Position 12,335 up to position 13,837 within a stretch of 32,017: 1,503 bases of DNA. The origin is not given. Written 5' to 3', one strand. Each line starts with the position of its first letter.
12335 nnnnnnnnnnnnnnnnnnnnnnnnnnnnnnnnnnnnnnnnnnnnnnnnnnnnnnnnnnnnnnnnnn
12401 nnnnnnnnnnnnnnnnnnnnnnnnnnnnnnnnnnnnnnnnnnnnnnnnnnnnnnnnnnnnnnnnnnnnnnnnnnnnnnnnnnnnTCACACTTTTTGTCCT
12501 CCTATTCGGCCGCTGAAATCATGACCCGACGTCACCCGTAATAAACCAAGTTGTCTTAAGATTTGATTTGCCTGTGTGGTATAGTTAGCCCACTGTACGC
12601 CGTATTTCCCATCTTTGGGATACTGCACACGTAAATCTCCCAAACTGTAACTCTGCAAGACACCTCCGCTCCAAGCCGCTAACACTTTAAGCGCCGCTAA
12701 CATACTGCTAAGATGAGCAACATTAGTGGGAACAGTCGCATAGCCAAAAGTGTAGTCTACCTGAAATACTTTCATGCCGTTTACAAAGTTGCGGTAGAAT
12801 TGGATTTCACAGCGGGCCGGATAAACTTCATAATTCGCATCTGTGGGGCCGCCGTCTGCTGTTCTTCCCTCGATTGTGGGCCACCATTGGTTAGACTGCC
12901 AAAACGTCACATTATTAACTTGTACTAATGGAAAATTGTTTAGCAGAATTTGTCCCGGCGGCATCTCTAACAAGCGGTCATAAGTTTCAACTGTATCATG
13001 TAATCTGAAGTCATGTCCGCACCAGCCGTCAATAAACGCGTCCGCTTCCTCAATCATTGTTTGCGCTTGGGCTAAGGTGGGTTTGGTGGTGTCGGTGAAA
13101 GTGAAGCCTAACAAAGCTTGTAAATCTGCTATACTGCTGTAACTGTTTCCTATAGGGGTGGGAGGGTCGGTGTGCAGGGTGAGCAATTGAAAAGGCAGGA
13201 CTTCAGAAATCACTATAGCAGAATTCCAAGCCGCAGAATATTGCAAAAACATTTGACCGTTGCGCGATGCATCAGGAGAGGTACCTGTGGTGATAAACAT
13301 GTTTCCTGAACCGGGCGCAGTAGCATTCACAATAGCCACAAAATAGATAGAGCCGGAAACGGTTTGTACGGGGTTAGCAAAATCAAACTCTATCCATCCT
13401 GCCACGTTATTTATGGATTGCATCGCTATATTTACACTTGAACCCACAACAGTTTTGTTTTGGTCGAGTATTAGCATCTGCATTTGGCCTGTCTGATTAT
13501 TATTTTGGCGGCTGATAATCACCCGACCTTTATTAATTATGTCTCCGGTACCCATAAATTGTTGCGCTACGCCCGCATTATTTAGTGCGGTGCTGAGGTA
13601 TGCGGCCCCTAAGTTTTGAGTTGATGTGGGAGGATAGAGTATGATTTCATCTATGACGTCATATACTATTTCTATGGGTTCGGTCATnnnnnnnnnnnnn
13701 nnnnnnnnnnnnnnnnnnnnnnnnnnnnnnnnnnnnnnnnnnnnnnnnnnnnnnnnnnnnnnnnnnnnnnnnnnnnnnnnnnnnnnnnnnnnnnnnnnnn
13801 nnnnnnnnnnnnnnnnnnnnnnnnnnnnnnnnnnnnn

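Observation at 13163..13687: The same beta-rich domain appears on the head-tail adaptor and on the tail tip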

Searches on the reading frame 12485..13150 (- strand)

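Call 69: search_protein_families(library=phrogs, proteins=[window:12485-13150:-], max_evalue=0.01)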
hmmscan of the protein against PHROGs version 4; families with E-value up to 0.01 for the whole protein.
window:12485-13150:- (221 aa): 1 family
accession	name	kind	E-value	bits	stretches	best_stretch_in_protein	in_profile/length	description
phrog_442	-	connector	7.8e-15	55.9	1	4-201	87-260/270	head-tail adaptor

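Call 90: search_protein_families(library=ncbifam, proteins=[window:12485-13150:-], max_evalue=0.1)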
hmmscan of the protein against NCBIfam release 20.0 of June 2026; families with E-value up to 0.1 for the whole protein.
window:12485-13150:- (221 aa): 0 families

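Call 91: search_protein_families(library=pfam, proteins=[window:12485-13150:-], max_evalue=5)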
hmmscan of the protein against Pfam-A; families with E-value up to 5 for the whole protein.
window:12485-13150:- (221 aa): 0 families

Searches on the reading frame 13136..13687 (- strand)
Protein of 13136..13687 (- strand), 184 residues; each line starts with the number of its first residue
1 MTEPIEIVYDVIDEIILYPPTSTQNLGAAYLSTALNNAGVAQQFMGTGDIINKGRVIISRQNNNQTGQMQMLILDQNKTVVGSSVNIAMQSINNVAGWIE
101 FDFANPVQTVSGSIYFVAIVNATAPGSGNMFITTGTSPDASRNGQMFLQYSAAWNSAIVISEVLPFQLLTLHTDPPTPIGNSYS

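Call 22: search_protein_representatives(protein=window:13136-13687:-)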
Query: 184 residues. Proteins with E-value up to 0.001 (for the whole library): 10; up to 1e-10: 1; up to 1e-30: 1. The best 10 are listed.
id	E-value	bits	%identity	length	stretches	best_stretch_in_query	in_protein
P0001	3.4e-113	391.6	100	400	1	1-184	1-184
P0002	1.2e-10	58.0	31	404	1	11-172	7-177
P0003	4.9e-06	42.9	28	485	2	37-152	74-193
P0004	4.4e-05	39.8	38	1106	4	4-27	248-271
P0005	4.4e-05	39.8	27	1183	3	47-125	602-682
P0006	1.5e-04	38.0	30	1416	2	77-147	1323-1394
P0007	1.9e-04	37.7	35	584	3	83-136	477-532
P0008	2.9e-04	37.1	30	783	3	58-146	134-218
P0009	3.6e-04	36.8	28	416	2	41-158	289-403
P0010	7.2e-04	35.8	30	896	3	33-157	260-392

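Call 24: search_protein_families(library=pfam, proteins=[P0002, P0003, P0004, P0005, P0006, P0007, P0008, P0009, P0010], max_evalue=0.01)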
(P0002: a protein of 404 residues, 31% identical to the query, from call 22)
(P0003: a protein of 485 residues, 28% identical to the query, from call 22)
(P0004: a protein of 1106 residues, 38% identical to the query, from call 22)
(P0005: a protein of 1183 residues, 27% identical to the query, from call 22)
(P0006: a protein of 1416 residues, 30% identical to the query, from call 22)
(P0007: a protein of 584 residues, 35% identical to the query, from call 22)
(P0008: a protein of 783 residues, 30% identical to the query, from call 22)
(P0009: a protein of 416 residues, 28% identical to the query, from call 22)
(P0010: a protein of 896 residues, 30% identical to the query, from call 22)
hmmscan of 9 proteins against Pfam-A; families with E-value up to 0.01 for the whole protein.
P0002 (404 aa): 0 families

P0003 (485 aa): 0 families

P0004 (1106 aa): 0 families

P0005 (1183 aa): 1 family
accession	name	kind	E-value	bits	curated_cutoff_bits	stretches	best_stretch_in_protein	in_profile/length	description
PF13313.11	DUF4082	-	6.5e-12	46.1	28.4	2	178-247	28-92/143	Domain of unknown function (DUF4082)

P0006 (1416 aa): 7 families
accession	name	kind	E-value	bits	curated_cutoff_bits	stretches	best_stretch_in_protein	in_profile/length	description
PF25021.1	TEN_NHL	-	1.2e-49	169.7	27.1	6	854-904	130-178/357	Teneurin NHL domain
PF00082.27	Peptidase_S8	-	1.1e-48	166.4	21.8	1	248-508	2-275/288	Subtilase family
PF01436.27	NHL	-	2.2e-27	94.1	20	2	807-831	3-27/28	NHL repeat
PF17963.7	Big_9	-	7.5e-17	62.4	23.6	2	532-621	1-88/89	Bacterial Ig domain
PF17803.7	Cadherin_4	-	1.6e-13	51.4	25.1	2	531-584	10-66/71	Bacterial cadherin-like domain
PF06739.17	SBBP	-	1.5e-11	44.5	20.5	0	864-882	11-29/38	Beta-propeller repeat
PF17892.7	Cadherin_5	-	4.8e-10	39.6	26.5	2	532-607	2-85/98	Cadherin-like domain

P0007 (584 aa): 1 family
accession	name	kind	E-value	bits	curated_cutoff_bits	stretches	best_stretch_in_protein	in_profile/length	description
PF13313.11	DUF4082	-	1.2e-89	298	28.4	3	266-404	6-143/143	Domain of unknown function (DUF4082)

P0008 (783 aa): 5 families
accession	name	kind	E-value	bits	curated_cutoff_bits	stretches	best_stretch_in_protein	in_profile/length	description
PF13313.11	DUF4082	-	2e-15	57.4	28.4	3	535-600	23-84/143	Domain of unknown function (DUF4082)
PF17210.9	SdrD_B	-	4.8e-14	53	29.7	2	259-333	5-76/112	SdrD B-like domain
PF17802.7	SpaA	-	3.8e-10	40.2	23.1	1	10-61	15-61/91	Prealbumin-like fold domain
PF13620.12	CarboxypepD_reg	-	3.1e-07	31.1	32.3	1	277-320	14-53/82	Carboxypeptidase regulatory-like domain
PF18560.7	Lectin_like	-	1.5e-05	25.7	27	0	516-601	4-94/156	Lectin like domain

P0009 (416 aa): 2 families
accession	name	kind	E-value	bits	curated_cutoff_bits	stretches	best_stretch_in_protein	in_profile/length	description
PF18911.6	PKD_4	-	8.1e-12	45.5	27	1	200-260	21-81/85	PKD domain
PF00801.26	PKD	-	1.5e-05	25.3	23.5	1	210-258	27-77/80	PKD domain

P0010 (896 aa): 0 families

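Call 25: search_protein_families(library=pfam, proteins=[window:13136-13687:-, P0010, P0003, P0009], max_evalue=10)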
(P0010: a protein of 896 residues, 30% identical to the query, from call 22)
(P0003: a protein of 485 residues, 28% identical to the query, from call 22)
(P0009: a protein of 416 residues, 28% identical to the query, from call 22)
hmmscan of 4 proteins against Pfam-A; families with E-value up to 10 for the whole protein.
seq(184 aa): 3 families
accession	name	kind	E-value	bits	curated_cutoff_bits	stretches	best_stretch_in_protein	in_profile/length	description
PF11263.13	Attachment_P66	-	0.035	13.8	25.2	1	55-129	162-229/253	Borrelia burgdorferi attachment protein P66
PF21958.2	SOGP_N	-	0.054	13.4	27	1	23-78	105-162/225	SOGP N-terminal domain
PF13313.11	DUF4082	-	0.064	13.7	28.4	1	63-121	38-92/143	Domain of unknown function (DUF4082)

P0010 (896 aa): 1 family
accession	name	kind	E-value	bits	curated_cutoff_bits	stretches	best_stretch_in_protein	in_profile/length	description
PF06157.16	DUF973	-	0.015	14.9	26.4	1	677-745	233-300/309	Protein of unknown function (DUF973)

P0003 (485 aa): 2 families
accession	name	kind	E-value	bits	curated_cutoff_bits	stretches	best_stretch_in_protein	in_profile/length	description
PF24189.1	Ig_RSC4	-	0.033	14.6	28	1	134-153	27-46/87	RSC4 Ig-like domain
PF02012.26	BNR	-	0.4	11.3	27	1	188-198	1-11/12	BNR/Asp-box repeat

P0009 (416 aa): 2 families
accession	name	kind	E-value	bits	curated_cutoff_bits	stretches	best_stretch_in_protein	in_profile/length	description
PF18911.6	PKD_4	-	8.1e-12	45.5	27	1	200-260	21-81/85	PKD domain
PF00801.26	PKD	-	1.5e-05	25.3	23.5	1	210-258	27-77/80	PKD domain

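Call 31: find_encoding_contigs(protein=P0002, flank=10000, max_places=3)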
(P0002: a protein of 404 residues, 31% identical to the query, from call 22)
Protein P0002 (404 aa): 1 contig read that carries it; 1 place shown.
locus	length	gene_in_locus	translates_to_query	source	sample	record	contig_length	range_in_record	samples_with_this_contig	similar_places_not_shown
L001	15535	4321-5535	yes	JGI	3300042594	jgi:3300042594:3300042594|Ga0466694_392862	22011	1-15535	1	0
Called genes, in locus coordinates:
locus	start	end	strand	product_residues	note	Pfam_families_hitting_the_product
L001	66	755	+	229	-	-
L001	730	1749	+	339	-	-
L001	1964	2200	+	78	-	-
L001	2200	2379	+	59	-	-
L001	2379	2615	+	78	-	-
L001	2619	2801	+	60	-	-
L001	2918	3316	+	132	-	-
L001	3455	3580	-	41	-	-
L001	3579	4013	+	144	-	-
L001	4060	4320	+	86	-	-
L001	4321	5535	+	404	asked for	-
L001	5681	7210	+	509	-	-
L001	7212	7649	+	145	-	-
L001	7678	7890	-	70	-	-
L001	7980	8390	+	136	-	-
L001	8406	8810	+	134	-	-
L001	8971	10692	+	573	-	-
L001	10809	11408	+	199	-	-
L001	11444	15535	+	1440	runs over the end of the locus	-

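Call 46: search_solved_structures(query=A2, max_evalue=1, show_alignments=2)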
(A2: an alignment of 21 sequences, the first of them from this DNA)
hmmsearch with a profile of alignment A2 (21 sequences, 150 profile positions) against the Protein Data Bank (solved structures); distinct sequences matched with E-value up to 1: 6.
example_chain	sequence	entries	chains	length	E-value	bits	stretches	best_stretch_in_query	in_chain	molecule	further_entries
9euf_0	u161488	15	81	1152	6.2e-10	42.2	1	14-143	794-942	DUF4815 domain-containing protein | ORF65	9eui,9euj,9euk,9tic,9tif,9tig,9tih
8zdo_v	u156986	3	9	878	0.00042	23.3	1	20-104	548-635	Central fiber protein (gp20)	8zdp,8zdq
2aan_A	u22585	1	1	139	0.026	17.5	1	59-112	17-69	auracyanin A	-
6jk1_A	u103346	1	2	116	0.17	14.8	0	79-99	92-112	Dendrin,Transcriptional coactivator YAP1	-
6jk0_A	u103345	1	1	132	0.24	14.3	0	79-99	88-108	Transcriptional coactivator YAP1,Dendrin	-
8sj5_A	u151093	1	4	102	0.81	12.6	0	81-104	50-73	Cysteine proteinase inhibitor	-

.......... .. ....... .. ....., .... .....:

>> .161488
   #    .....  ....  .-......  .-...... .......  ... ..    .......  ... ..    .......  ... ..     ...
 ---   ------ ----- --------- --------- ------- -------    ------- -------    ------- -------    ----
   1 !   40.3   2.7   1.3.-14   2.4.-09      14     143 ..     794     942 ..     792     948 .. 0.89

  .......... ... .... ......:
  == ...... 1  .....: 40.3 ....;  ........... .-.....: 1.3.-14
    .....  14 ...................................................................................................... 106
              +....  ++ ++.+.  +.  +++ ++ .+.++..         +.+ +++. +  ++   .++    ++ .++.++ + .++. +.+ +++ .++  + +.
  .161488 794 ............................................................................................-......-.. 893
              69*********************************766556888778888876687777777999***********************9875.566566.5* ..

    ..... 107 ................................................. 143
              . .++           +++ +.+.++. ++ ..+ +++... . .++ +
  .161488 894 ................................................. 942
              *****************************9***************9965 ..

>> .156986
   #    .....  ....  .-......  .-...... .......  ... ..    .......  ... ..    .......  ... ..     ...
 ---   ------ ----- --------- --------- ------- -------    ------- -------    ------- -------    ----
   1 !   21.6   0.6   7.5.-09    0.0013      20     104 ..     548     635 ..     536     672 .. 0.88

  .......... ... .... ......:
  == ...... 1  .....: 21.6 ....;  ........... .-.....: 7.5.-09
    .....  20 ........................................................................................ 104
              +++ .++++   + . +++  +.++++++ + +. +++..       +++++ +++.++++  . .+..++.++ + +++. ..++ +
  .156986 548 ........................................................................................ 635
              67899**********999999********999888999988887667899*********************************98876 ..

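Call 49: predict_structure(alignment_id=A2)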
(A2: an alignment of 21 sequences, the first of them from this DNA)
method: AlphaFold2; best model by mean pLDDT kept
length: 184 residues; sequences in the alignment: 21
mean_pLDDT: 86.0   pTM: 0.82
mean pLDDT of the five models: 86.0, 84.6, 83.9, 83.8, 82.3
residues with pLDDT >= 90: 90; 70-90: 72; 50-70: 20; < 50: 2
segments of 3 or more residues with pLDDT < 50: none
pLDDT, mean of each block of 10 residues (from residue 1): 85 82 67 65 96 94 86 97 95 92 98 97 74 85 88 82 93 80 66
secondary structure, 60 per line:
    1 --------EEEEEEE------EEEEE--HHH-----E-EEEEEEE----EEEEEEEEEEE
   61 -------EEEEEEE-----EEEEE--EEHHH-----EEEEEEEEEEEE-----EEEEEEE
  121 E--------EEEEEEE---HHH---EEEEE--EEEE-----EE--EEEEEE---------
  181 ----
elements in order: E9-15 E22-26 E39-45 E50-60 E68-74 E80-84 E97-108 E114-121 E130-136 E146-150 E153-156 E166-171

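Call 53: fold_search(model_id=the predicted structure, library=pdb)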
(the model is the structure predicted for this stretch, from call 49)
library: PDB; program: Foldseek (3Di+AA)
matches with E <= 10: 1754; with E <= 0.001: 8
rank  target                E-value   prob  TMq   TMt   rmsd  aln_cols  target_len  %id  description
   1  9eui_Q                2.7e-06  1.00  0.66  0.15   4.8       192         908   15  Cryo-EM structure of Staphylococcus aureus bacteriophage phi812 baseplate in the post-contraction state - complete (released 2025-04-09)
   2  8zdp_v                9.1e-05  1.00  0.59  0.16   4.9       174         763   13  Cryo-EM structure of Mycobacteriophage Douge Central fiber (gp20) (released 2025-06-25)
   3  8zdq_v                9.1e-05  1.00  0.59  0.14   4.9       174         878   13  Cryo-EM structure of Mycobacteriophage Douge complete baseplate (gp13, gp17, gp23, gp16, gp18 and gp20) (released 2025-06-25)
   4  9jwb_Z                2.8e-04  1.00  0.47  0.44   9.1       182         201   15  Cyanophage A4 capsid asymmetric unit (released 2025-04-09)
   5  8h2i_bG               3.5e-04  1.00  0.60  0.24   4.8       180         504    6  Near-atomic structure of five-fold averaged PBCV-1 capsid (released 2022-11-16)
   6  3gbw                  4.5e-04  1.00  0.46  0.51   7.0       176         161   14  Crystal structure of the first PHR domain of the Mouse Myc-binding protein 2 (MYCBP-2) (released 2009-03-24)
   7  3no8_A                7.8e-04  1.00  0.52  0.59   6.6       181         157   11  Crystal structure of the PHR domain from human BTBD2 Protein (released 2010-08-25)
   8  9euf_0                8.3e-04  1.00  0.52  0.10   4.0       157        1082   16  Cryo-EM structure of Staphylococcus aureus bacteriophage phi812 baseplate in the pre-contraction state - complete (released 2025-04-09)
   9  4jdm_C                1.1e-03  0.99  0.34  0.26  12.3       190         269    9  Secreted Chlamydial Protein PGP3, full-length (released 2013-06-05)
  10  4jdo_B                1.5e-03  1.00  0.39  0.34  12.3       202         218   11  Secreted chlamydial protein pgp3, coiled-coil deletion (released 2013-06-05)
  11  4jdo_C                1.8e-03  1.00  0.41  0.36  11.6       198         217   11  Secreted chlamydial protein pgp3, coiled-coil deletion (released 2013-06-05)
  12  3afg_B                2.1e-03  1.00  0.29  0.13   6.5       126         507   13  Crystal structure of ProN-Tk-SP from Thermococcus kodakaraensis (released 2010-08-04)
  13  4jdn_B                2.8e-03  1.00  0.40  0.48   9.7       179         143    7  Secreted Chlamydial Protein PGP3, C-terminal Domain (released 2013-06-05)
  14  4jdo_A                2.8e-03  0.99  0.40  0.35  11.7       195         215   10  Secreted chlamydial protein pgp3, coiled-coil deletion (released 2013-06-05)
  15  4jdn_C                2.8e-03  0.93  0.29  0.35  16.0       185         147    8  Secreted Chlamydial Protein PGP3, C-terminal Domain (released 2013-06-05)
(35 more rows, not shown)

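Call 62: search_protein_families(library=pfam, alignment_id=A2, max_evalue=1)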
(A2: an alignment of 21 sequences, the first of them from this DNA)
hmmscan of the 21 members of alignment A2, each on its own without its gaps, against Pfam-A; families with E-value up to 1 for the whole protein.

A. member 1, seq(184 aa): 3 families
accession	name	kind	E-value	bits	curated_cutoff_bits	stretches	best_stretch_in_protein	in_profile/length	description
PF11263.13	Attachment_P66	-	0.035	13.8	25.2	1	55-129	162-229/253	Borrelia burgdorferi attachment protein P66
PF21958.2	SOGP_N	-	0.054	13.4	27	1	23-78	105-162/225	SOGP N-terminal domain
PF13313.11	DUF4082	-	0.064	13.7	28.4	1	63-121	38-92/143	Domain of unknown function (DUF4082)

B. families by the number of members that match (of 21 scanned): 15 families
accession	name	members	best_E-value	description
PF13313.11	DUF4082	11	2.4e-32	Domain of unknown function (DUF4082)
PF18560.7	Lectin_like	3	0.0017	Lectin like domain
PF06157.16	DUF973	1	0.0012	Protein of unknown function (DUF973)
PF08005.17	PHR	1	0.012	PHR domain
PF11263.13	Attachment_P66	1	0.035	Borrelia burgdorferi attachment protein P66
PF18003.7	DUF3823_C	1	0.039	Domain of unknown function (DUF3823_C)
PF02012.26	BNR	1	0.049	BNR/Asp-box repeat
PF21958.2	SOGP_N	1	0.054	SOGP N-terminal domain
PF05195.22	AMP_N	1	0.066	Aminopeptidase P, N-terminal domain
PF10342.15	Kre9_KNH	1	0.071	Kre9/KNH-like N-terminal Ig-like domain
PF21190.3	Bbp16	1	0.096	Bbp16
PF12636.12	DUF3781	1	0.13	Protein of unknown function (DUF3781)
PF14057.11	GGGtGRT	1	0.15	GGGtGRT protein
PF24626.1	SH3_Tf2-1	1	0.24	Tf2-1-like, SH3 domain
PF13648.12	Lipocalin_4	1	0.62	Lipocalin-like domain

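Call 69: search_protein_families(library=phrogs, proteins=[P0002, L001:5681-7210:+, L001:7212-7649:+, L001:10809-11408:+], max_evalue=0.01)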
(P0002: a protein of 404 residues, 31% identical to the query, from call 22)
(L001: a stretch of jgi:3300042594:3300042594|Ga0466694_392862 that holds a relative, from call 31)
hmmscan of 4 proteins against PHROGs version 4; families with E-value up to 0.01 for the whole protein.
P0002 (404 aa): 1 family
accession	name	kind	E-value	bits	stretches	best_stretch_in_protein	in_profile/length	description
phrog_17057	-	unknown function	0.0057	17.3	0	188-344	11-179/225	-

L001:5681-7210:+ (509 aa): 0 families

L001:7212-7649:+ (145 aa): 1 family
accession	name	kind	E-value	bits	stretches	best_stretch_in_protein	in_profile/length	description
phrog_5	-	connector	2.4e-09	38.4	1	16-130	104-196/239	tail completion or Neck1 protein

L001:10809-11408:+ (199 aa): 0 families

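Call 89: fold_search(model_id=the predicted structure, library=viral)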
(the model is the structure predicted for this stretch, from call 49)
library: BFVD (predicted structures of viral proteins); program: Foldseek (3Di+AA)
matches with E <= 10: 1856; with E <= 0.001: 57
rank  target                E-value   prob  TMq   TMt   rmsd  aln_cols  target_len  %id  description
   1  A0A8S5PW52            4.3e-06  1.00  0.57  0.33   4.5       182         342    6  Uncharacterized protein (Fragment) [Siphoviridae sp. ctrAf3]
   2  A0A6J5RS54            1.7e-05  1.00  0.62  0.10   3.7       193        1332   13  Dockerin domain-containing protein [uncultured Caudovirales phage]
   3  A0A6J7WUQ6            1.9e-05  1.00  0.54  0.12  14.4       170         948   19  Uncharacterized protein [uncultured Caudovirales phage]
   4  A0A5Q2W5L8            2.1e-05  1.00  0.67  0.17   3.6       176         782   13  (no name in the UniProt tables at hand)
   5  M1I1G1                2.7e-05  1.00  0.59  0.24   4.0       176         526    9  (no name in the UniProt tables at hand)
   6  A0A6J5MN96            2.7e-05  1.00  0.51  0.36   7.5       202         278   13  Uncharacterized protein [uncultured Caudovirales phage]
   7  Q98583                3.5e-05  1.00  0.51  0.27   7.2       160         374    7  DUF5901 domain-containing protein [Paramecium bursaria Chlorella virus 1]
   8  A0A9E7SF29            3.9e-05  1.00  0.55  0.13  10.9       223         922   13  (no name in the UniProt tables at hand)
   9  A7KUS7                4.5e-05  1.00  0.64  0.33   3.7       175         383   15  (no name in the UniProt tables at hand)
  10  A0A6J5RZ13            5.3e-05  1.00  0.47  0.26   6.2       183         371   14  Collagen triple helix repeat [uncultured Caudovirales phage]
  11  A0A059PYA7            5.6e-05  1.00  0.52  0.48   6.7       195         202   14  Uncharacterized protein [Anabaena phage A-4L]
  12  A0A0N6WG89            5.9e-05  1.00  0.54  0.23   9.1       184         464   13  Virulence-associated VriC protein [Salmonella phage 38]
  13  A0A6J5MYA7            6.5e-05  1.00  0.49  0.15   7.4       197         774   13  Collagen triple helix repeat [uncultured Caudovirales phage]
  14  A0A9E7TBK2            8.0e-05  1.00  0.50  0.14   6.1       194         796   11  (no name in the UniProt tables at hand)
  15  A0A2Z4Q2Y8            9.3e-05  1.00  0.59  0.21   6.8       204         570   17  (no name in the UniProt tables at hand)
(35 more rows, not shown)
